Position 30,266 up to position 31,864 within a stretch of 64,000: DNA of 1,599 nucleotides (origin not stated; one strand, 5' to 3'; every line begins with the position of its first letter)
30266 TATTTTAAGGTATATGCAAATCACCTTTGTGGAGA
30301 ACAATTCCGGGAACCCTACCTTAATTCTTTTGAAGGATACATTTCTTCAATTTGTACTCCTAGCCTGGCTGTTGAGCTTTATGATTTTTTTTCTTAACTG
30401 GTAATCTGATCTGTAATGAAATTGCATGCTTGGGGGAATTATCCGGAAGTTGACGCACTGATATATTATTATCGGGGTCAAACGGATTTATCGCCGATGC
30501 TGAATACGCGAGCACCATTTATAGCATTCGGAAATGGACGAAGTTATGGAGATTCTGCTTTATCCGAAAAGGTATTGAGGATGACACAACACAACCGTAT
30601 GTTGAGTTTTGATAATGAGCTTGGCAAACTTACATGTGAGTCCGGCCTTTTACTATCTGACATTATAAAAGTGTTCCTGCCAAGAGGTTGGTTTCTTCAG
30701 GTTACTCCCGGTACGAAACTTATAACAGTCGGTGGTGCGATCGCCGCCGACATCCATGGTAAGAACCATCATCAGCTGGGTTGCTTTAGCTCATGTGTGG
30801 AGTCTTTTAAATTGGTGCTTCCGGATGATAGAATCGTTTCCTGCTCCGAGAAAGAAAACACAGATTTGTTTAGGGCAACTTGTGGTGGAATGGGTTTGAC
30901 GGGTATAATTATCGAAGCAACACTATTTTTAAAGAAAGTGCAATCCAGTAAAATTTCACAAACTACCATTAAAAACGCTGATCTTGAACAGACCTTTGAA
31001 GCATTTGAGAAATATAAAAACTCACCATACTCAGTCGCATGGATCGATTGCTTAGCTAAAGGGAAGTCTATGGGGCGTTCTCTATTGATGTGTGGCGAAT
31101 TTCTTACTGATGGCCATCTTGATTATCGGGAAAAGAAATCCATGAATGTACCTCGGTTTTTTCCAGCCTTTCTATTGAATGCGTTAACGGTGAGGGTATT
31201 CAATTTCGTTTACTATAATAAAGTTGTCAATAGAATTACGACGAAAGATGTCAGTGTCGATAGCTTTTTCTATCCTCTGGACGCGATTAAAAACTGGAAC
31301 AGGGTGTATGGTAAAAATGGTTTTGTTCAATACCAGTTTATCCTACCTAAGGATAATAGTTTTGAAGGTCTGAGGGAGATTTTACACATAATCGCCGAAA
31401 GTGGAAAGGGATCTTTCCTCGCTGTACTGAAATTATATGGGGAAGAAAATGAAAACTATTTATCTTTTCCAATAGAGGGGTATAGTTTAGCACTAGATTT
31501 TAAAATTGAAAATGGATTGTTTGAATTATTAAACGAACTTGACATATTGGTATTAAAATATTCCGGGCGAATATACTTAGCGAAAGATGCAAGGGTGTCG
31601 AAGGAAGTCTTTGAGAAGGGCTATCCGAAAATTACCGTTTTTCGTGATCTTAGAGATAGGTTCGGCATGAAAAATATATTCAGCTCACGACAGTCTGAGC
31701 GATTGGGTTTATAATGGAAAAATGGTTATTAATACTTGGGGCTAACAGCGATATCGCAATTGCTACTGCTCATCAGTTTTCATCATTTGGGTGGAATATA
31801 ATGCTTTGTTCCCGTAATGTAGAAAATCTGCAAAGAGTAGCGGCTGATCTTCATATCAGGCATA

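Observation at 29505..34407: Mycobacterial-type lipid-linked D-arabinofuranose (DPA) pathway look-alike in a Bacteroidota glycan locus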

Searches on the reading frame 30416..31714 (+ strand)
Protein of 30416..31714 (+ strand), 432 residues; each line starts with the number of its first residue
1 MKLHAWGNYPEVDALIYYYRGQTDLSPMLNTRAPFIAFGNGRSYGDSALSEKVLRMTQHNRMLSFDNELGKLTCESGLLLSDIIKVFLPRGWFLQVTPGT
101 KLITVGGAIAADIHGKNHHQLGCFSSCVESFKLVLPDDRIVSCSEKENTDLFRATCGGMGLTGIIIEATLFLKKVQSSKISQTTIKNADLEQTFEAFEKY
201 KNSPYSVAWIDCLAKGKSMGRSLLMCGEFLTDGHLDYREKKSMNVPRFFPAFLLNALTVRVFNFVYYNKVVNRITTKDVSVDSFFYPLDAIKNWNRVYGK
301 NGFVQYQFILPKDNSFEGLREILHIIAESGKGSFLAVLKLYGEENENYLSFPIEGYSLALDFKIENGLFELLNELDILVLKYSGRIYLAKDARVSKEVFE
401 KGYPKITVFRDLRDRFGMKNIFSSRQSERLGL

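Call 3: search_protein_families(library=pfam, proteins=[window:30416-31714:+], max_evalue=0.01)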
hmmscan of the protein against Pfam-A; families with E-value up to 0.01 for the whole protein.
window:30416-31714:+ (432 aa): 1 family
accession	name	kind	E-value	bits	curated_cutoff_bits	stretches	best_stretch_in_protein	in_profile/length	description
PF01565.28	FAD_binding_4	-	3.1e-17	63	26.4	1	31-144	23-139/139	FAD binding domain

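Call 4: search_protein_families(library=ncbifam, proteins=[window:30416-31714:+], max_evalue=0.01)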
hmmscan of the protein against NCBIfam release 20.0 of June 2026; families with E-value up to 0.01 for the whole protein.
window:30416-31714:+ (432 aa): 7 families
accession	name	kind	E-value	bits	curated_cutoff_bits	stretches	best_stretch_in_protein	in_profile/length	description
NF053785.1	DcplphribOxDprE1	equivalog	1e-116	390.8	500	1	31-432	33-449/449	decaprenylphosphoryl-beta-D-ribose oxidase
TIGR01678.1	FAD_lactone_ox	subfamily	9.3e-18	64.3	396.8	1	38-203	44-207/438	sugar 1,4-lactone oxidase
TIGR01679.1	bact_FAD_ox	subfamily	4e-15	55.6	292.25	1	32-424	32-411/419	FAD-linked oxidoreductase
TIGR01677.1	pln_FAD_oxido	subfamily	3.9e-11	42.1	383.1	1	53-200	85-239/560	FAD-dependent oxidoreductase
TIGR00387.1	glcD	equivalog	1.5e-05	24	567.9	1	32-178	21-176/413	glycolate oxidase subunit GlcD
TIGR01676.1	GLDHase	equivalog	4.2e-05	22.6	458.25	1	53-177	107-230/541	L-galactonolactone dehydrogenase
NF008439.0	PRK11282.1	equivalog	4.7e-05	22.4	284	1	37-208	28-204/358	glycolate oxidase subunit GlcE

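Call 7: search_solved_structures(query=window:30416-31714:+, max_evalue=0.001, show_alignments=2)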
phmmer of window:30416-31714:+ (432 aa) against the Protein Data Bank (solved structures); distinct sequences matched with E-value up to 0.001: 29.
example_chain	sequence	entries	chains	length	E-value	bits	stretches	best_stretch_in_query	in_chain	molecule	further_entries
4aut_A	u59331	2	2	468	5.8e-72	246.1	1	35-431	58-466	DECAPRENYL-PHOSPHORYL-BETA-D-RIBOFURANOSE-2-OXIDOREDUCTASE | DprE1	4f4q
21gq_A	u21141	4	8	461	1.5e-71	244.8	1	36-431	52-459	Decaprenylphosphoryl-beta-D-ribose oxidase | Oxidoreductase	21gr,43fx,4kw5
6hfv_A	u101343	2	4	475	1.6e-71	244.6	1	36-431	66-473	Decaprenylphosphoryl-beta-D-ribose oxidase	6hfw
5oep_A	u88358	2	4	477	1.7e-71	244.6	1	36-431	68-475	Decaprenylphosphoryl-beta-D-ribose oxidase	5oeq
4p8c_A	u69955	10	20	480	1.7e-71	244.6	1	36-431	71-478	Probable decaprenylphosphoryl-beta-D-ribose oxidase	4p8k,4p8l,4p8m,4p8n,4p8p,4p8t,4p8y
4fdn_A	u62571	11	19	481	1.7e-71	244.6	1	36-431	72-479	oxidoreductase DprE1 | Probable decaprenylphosphoryl-beta-D-ribose oxidase | decaprenylphosphoryl-beta-D-ribose oxidase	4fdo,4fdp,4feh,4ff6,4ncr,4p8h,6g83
5oel_A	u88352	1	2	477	8.2e-71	242.3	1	36-431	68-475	Decaprenylphosphoryl-beta-D-ribose oxidase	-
21gt_B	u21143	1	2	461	1e-70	242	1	36-431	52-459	Decaprenylphosphoryl-beta-D-ribose oxidase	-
4g3t_A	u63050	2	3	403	4e-69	236.8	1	43-431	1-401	oxidoreductase DprE1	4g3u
8qnr_A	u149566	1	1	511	2.9e-08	36.3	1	39-175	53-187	L-galactono-1,4-lactone dehydrogenase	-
8qmy_A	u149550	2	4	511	2.9e-08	36.3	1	39-175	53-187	ancestral L-galactono-1,4-lactone dehydrogenase | L-galactono-1,4-lactone dehydrogenase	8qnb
8qnc_A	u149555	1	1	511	3.9e-08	35.9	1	39-175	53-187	L-galactono-1,4-lactone dehydrogenase: A113G variant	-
6lpn_A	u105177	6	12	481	3e-06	29.6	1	49-170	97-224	D-2-hydroxyglutarate dehydrogenase, mitochondrial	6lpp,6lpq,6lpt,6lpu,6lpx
7a24_z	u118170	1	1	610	9.9e-06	27.9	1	39-172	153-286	GLDH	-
7sml_A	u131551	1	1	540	1.2e-05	27.7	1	37-187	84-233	L-GALACTONO-1,4-LACTONE DEHYDROGENASE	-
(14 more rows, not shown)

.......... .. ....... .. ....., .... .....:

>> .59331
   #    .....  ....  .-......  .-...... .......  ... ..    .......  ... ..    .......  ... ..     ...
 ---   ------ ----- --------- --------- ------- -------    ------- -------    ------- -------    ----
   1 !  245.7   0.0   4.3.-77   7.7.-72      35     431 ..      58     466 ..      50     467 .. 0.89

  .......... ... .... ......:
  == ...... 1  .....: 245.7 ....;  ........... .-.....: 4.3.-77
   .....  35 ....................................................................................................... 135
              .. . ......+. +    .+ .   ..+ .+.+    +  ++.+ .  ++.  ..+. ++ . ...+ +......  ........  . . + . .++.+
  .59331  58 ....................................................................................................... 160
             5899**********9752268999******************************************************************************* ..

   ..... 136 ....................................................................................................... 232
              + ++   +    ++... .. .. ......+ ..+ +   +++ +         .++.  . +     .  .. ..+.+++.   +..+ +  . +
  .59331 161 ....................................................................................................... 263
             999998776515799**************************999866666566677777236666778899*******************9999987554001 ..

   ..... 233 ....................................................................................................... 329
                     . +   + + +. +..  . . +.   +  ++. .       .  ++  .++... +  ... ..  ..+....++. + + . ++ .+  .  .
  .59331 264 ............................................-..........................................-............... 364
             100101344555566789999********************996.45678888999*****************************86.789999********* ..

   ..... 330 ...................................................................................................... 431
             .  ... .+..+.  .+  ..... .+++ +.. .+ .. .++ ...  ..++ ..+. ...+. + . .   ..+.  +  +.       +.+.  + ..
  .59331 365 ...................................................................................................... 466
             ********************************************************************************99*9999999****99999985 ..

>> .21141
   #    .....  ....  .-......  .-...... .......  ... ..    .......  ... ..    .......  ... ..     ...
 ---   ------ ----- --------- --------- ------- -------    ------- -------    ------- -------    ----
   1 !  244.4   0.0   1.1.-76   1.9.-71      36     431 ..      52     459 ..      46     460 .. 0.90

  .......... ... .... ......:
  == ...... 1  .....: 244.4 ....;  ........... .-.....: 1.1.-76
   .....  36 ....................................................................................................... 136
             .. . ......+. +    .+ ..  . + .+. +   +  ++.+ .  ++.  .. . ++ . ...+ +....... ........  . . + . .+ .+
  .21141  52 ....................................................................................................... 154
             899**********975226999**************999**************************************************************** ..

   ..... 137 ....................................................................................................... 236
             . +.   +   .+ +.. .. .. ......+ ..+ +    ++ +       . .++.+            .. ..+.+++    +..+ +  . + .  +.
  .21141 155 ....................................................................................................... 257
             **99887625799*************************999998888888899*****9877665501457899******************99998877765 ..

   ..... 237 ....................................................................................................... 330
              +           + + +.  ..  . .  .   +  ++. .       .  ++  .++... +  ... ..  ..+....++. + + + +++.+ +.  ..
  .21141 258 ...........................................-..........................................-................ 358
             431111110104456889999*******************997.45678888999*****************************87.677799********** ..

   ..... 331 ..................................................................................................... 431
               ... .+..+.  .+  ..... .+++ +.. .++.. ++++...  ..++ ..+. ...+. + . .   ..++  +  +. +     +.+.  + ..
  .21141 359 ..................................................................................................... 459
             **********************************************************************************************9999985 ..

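Call 55: find_homologous_proteins(query=window:30416-31714:+, max_evalue=1e-30)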
Query window:30416-31714:+ (432 aa): 8000 proteins with E <= 1e-30 among 8000 candidates; the best 120 are listed.
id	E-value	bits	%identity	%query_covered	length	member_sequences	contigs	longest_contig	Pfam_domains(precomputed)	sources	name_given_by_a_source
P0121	3.8e-292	986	100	100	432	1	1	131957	PF01565.29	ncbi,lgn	ncbi:MAG: FAD-binding oxidoreductase [Bacteroidota bacterium]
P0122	6.2e-278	940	95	100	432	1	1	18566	PF01565.29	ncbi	-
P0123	6.0e-216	735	76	97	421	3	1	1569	PF01565.29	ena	-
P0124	7.5e-213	725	72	100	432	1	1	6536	PF01565.29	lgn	-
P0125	7.5e-186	636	63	100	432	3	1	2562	PF01565.29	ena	-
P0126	4.1e-183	627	63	100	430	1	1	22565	PF01565.29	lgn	-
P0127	4.1e-183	627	62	100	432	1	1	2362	PF01565.29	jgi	-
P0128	7.3e-183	626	62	100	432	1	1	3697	PF01565.29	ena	-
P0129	4.2e-182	624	63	100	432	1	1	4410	PF01565.29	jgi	-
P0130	9.7e-182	623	62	99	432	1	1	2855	PF01565.29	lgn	-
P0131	1.0e-181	623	63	100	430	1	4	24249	PF01565.29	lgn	-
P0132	1.1e-181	622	62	100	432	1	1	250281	PF01565.29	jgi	-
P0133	1.4e-181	622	61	100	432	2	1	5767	PF01565.29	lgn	-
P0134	1.5e-181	622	62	100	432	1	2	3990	PF01565.29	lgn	-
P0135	1.5e-181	622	63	100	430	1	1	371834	PF01565.29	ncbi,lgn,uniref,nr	ncbi:FAD-binding oxidoreductase [Desulfuromonas acetexigens]|uniref:FAD-binding oxidoreductase n=1 T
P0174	2.2e-178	612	62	99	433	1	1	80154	PF01565.29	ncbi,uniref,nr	ncbi:FAD-binding oxidoreductase [Arenibacter sp. BSSL-BM3]|uniref:FAD-binding oxidoreductase n=1 Tax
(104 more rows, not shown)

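Call 56: find_encoding_contigs(protein=P0174, flank=7000, max_places=1)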
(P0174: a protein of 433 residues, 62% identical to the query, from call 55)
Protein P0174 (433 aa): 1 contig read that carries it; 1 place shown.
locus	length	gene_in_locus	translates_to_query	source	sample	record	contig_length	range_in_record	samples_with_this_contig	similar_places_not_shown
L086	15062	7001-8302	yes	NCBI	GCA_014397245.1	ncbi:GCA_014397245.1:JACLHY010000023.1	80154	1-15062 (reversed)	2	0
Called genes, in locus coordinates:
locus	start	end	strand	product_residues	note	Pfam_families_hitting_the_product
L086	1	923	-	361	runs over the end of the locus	PF03372:Exo_endo_phos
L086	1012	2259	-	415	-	PF10011:DUF2254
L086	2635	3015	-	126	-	PF19898:DUF6371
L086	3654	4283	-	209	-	-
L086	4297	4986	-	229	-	PF04955:HupE_UreJ (weak), PF13795:HupE_UreJ_2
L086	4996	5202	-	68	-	-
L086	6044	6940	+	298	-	PF01040:UbiA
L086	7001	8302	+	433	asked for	PF01565:FAD_binding_4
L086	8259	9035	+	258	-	PF00106:adh_short, PF08659:KR, PF13561:adh_short_C2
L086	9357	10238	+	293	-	-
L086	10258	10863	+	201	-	PF12710:HAD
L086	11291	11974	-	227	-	PF01569:PAP2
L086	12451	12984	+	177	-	PF01548:DEDD_Tnp_IS110 (weak)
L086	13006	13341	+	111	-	PF02371:Transposase_20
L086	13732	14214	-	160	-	PF14085:DUF4265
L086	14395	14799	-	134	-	-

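Call 57: find_encoding_contigs(protein=P0135, flank=7000, max_places=1)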
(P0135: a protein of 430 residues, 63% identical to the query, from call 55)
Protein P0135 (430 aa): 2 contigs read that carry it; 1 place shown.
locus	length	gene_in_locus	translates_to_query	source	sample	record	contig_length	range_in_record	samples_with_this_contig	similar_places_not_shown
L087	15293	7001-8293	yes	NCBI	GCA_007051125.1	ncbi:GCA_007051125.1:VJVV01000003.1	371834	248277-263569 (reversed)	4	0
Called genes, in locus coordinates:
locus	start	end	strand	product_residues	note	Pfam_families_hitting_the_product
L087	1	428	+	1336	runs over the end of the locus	PF05159:Capsule_synth (weak), PF14307:Glyco_tran_WbsX, PF05045:RgpF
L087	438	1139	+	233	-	PF08241:Methyltransf_11, PF13649:Methyltransf_25 (weak), PF13847:Methyltransf_31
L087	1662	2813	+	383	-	-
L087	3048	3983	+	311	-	PF01073:3Beta_HSD (weak), PF01370:Epimerase, PF04321:RmlD_sub_bind (faint), PF13460:NAD_binding_10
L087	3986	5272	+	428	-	PF01266:DAO, PF01593:Amino_oxidase, PF13450:NAD_binding_8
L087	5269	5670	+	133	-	PF04138:GtrA_DPMS_TM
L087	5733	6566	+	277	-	PF01040:UbiA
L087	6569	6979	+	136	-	PF02681:DUF212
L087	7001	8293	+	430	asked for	PF01565:FAD_binding_4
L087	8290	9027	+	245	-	PF00106:adh_short, PF13561:adh_short_C2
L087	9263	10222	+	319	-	PF00535:Glycos_transf_2, PF13641:Glyco_tranf_2_3, PF13632:Glyco_trans_2_3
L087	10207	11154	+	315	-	PF13641:Glyco_tranf_2_3, PF00535:Glycos_transf_2, PF10111:Glyco_tranf_2_2 (weak), PF13632:Glyco_trans_2_3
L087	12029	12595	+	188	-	PF02397:Bac_transf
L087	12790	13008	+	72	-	PF09720:Unstab_antitox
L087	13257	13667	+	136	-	-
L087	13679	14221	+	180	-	PF15731:MqsA_antitoxin, PF13560:HTH_31 (faint)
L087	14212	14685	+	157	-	-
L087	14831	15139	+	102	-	PF01909:NTP_transf_2, PF18765:Polbeta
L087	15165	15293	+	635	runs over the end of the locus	PF13727:CoA_binding_3, PF01073:3Beta_HSD, PF01370:Epimerase, PF02719:Polysacc_synt_2, PF04321:RmlD_sub_bind, PF16363:GDP_Man_Dehyd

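Call 58: find_encoding_contigs(protein=P0124, flank=7000, max_places=1)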
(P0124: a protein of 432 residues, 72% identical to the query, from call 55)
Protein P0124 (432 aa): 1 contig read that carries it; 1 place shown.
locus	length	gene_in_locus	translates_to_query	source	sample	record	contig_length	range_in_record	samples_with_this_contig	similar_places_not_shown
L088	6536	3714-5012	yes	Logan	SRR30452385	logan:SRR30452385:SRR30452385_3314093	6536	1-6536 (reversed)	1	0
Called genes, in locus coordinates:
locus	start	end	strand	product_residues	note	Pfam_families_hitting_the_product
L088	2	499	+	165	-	?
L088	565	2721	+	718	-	PF16130:DUF4842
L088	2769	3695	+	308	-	PF01040:UbiA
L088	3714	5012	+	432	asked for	PF01565:FAD_binding_4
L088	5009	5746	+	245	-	PF00106:adh_short, PF13561:adh_short_C2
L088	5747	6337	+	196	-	PF12710:HAD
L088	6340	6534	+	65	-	?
